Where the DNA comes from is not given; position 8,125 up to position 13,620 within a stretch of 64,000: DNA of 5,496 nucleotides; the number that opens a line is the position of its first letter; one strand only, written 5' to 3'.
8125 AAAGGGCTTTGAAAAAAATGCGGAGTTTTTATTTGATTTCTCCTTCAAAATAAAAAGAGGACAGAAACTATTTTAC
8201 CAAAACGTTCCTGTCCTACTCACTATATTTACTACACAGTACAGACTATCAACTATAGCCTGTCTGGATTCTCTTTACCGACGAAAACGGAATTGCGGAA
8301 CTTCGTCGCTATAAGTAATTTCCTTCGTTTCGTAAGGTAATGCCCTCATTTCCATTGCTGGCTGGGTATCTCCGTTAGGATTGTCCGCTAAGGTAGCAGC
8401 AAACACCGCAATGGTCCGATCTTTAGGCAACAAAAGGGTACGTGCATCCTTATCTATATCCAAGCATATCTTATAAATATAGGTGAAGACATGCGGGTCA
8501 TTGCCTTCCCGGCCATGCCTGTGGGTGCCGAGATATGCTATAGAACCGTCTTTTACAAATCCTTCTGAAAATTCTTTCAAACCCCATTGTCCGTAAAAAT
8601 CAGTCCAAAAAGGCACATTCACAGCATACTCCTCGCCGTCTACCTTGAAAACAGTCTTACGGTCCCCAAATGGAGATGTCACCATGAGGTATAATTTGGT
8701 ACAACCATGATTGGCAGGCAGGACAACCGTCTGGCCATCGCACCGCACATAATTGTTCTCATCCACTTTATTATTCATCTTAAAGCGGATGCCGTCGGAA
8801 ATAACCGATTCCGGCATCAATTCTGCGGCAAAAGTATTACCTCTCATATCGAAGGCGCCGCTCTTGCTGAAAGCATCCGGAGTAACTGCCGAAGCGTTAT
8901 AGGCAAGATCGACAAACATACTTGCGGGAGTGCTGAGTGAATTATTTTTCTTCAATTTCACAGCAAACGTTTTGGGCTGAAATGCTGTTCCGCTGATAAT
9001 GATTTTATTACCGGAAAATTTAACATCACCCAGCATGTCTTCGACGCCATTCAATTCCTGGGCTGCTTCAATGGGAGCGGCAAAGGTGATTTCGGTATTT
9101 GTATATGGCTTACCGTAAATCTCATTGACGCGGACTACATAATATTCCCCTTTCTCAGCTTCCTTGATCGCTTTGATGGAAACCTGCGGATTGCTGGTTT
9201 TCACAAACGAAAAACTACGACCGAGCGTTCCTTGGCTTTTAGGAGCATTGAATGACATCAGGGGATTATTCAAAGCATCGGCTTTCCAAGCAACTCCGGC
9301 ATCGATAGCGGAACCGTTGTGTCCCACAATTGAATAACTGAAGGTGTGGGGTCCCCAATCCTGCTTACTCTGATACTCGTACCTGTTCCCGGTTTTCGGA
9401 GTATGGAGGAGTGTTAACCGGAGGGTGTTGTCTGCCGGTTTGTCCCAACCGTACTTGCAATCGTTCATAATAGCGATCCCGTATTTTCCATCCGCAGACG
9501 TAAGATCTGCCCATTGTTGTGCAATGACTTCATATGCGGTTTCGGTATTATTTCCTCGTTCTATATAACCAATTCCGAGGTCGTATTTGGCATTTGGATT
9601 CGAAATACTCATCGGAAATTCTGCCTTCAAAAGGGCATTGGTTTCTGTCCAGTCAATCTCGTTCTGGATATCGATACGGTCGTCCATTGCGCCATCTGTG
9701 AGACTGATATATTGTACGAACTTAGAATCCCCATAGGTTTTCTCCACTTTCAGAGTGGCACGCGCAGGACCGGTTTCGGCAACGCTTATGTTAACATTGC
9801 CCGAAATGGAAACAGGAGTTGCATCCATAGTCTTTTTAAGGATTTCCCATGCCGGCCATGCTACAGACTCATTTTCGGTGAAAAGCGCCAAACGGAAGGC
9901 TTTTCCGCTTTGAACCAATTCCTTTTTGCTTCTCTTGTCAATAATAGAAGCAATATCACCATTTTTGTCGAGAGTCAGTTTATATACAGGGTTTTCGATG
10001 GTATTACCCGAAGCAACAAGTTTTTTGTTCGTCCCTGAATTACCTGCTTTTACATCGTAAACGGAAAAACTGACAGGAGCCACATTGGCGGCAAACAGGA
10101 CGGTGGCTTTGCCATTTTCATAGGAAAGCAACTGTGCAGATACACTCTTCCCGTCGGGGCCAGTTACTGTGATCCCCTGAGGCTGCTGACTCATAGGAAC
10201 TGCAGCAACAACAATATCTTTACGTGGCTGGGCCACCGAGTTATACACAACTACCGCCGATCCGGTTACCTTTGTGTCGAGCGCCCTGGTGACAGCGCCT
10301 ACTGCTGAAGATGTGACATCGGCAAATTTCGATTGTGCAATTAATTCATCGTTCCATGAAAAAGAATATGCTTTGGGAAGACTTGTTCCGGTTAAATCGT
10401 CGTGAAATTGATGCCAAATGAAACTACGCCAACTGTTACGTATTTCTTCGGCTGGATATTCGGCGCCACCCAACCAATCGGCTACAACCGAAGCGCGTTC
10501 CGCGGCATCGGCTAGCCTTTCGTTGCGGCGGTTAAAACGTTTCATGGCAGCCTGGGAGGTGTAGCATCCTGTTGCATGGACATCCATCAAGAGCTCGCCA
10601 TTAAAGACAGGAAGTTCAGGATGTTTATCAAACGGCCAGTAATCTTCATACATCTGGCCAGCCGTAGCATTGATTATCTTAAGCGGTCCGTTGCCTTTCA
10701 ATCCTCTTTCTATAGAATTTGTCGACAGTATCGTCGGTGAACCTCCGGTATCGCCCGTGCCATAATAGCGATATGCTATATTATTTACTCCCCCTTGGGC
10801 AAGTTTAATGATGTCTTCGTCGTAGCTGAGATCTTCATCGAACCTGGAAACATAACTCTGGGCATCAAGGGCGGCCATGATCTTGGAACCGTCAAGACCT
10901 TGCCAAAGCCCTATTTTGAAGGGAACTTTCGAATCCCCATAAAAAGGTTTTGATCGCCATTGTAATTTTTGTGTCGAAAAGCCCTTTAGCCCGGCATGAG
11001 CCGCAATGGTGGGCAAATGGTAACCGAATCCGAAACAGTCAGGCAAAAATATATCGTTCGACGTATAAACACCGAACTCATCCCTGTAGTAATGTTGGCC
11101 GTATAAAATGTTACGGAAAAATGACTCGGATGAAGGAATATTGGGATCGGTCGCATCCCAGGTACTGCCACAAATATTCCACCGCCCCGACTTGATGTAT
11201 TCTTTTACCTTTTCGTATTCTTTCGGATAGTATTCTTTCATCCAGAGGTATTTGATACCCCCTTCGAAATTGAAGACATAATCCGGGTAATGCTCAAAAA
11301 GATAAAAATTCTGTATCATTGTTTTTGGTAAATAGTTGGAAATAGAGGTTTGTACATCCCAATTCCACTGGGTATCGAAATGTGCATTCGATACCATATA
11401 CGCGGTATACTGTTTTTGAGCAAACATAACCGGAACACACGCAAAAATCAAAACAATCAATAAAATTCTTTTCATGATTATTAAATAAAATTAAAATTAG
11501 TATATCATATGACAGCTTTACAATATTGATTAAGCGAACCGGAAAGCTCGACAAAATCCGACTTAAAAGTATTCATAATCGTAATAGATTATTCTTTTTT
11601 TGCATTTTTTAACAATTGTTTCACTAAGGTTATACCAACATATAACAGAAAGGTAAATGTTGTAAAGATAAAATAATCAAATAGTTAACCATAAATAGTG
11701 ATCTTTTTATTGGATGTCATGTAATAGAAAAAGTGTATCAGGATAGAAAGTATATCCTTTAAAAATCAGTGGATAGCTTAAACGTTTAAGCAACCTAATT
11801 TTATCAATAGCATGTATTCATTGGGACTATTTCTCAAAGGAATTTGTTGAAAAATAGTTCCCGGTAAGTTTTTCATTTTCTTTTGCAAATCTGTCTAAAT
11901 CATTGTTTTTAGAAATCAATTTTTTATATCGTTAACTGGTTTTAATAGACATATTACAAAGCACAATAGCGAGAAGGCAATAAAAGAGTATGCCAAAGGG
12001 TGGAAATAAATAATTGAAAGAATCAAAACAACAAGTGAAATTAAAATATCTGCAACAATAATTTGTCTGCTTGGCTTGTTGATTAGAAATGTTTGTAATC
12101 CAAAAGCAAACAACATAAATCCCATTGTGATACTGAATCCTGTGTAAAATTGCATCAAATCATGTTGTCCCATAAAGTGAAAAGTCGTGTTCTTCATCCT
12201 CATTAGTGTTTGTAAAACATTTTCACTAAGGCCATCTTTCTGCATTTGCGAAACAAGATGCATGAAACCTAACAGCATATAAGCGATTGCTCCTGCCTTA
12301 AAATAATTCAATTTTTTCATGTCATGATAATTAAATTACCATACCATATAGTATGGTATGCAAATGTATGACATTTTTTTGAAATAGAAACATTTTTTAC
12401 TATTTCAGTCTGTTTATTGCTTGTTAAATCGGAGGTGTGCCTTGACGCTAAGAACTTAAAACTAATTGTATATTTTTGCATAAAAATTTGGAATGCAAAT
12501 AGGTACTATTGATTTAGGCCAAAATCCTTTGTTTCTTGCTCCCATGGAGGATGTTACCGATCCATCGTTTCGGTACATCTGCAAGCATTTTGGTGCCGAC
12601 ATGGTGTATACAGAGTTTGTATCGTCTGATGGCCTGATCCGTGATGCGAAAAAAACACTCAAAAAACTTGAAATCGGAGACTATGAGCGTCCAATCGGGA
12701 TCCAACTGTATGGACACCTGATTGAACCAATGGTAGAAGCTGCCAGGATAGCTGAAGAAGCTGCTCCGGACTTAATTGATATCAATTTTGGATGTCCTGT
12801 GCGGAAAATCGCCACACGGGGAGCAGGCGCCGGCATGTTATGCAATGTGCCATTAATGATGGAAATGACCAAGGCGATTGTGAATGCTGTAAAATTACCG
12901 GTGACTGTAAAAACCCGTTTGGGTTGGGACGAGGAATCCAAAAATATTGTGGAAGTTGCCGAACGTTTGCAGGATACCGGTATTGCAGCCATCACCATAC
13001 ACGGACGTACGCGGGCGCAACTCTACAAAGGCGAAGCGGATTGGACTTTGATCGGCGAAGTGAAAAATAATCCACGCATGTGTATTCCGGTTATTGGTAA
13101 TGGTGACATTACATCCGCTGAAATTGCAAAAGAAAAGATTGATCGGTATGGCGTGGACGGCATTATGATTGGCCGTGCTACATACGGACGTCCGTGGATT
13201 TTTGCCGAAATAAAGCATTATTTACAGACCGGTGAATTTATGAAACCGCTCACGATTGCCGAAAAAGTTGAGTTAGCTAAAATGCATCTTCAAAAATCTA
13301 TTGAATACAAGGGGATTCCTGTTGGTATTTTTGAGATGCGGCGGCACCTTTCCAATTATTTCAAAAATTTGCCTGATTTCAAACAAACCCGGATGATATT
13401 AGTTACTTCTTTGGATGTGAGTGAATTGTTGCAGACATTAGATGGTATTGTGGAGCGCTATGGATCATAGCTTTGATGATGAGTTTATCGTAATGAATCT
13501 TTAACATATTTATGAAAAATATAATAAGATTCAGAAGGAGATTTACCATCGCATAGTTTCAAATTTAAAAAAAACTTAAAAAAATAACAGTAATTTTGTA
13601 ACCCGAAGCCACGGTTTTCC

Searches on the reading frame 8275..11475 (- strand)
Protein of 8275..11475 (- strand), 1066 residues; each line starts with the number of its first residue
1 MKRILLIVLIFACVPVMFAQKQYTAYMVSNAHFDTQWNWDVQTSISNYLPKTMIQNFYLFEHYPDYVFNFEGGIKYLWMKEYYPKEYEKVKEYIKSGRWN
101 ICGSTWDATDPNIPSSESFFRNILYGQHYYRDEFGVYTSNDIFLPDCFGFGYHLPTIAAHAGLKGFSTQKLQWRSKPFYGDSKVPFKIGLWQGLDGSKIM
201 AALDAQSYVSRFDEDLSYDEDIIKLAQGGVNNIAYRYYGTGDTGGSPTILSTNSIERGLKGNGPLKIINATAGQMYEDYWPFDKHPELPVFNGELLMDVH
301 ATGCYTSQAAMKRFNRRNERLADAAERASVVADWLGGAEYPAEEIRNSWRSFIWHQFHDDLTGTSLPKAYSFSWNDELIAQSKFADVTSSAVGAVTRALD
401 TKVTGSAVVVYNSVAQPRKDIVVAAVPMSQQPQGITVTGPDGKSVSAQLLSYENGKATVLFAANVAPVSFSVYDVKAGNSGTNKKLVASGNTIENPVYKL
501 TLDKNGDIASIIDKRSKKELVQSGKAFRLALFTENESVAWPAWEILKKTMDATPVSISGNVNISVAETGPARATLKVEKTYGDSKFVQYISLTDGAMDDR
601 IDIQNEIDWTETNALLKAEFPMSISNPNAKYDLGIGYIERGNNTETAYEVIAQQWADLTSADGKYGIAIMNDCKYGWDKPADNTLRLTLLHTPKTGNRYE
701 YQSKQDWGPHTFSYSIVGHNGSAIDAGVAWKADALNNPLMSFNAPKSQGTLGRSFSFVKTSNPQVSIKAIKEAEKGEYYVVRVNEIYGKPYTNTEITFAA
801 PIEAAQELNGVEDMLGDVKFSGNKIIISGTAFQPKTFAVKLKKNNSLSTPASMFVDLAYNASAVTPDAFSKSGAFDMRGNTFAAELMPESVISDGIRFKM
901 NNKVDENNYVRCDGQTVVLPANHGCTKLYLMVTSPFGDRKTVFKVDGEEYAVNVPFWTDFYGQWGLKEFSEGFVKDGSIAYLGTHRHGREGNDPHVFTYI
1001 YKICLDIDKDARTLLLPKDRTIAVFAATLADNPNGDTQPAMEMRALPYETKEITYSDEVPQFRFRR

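Call 76: search_protein_families(library=pfam, proteins=[window:8275-11475:-], max_evalue=0.00001)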
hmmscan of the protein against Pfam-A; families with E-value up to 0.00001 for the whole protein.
window:8275-11475:- (1066 aa): 3 families
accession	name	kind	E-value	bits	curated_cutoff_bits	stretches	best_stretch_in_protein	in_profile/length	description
PF01074.27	Glyco_hydro_38N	-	1.7e-38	133.1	25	1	25-261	2-237/270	Glycosyl hydrolases family 38 N-terminal domain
PF07748.19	Glyco_hydro_38C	-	2.2e-38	133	25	1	493-694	1-201/206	Glycosyl hydrolases family 38 C-terminal domain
PF09261.16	Alpha-mann_mid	-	1.3e-15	57.6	31.1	1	302-371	4-72/96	Alpha mannosidase middle domain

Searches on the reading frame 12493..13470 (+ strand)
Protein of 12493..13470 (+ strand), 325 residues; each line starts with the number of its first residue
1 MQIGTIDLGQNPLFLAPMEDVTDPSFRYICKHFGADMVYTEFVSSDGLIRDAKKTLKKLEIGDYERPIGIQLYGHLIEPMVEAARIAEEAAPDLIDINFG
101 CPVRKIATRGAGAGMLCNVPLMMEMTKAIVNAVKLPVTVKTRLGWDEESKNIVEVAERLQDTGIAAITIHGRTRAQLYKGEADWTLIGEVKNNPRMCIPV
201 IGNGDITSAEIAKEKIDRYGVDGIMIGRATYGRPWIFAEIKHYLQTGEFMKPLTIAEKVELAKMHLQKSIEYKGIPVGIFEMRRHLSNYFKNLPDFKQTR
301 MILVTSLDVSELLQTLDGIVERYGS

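Call 76: search_protein_families(library=pfam, proteins=[window:12493-13470:+], max_evalue=0.00001)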
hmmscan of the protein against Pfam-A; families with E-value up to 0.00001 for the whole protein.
window:12493-13470:+ (325 aa): 1 family
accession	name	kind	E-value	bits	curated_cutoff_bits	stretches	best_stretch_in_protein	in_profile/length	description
PF01207.24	Dus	-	1.5e-88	297.4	20.4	1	15-317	2-303/311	Dihydrouridine synthase (Dus)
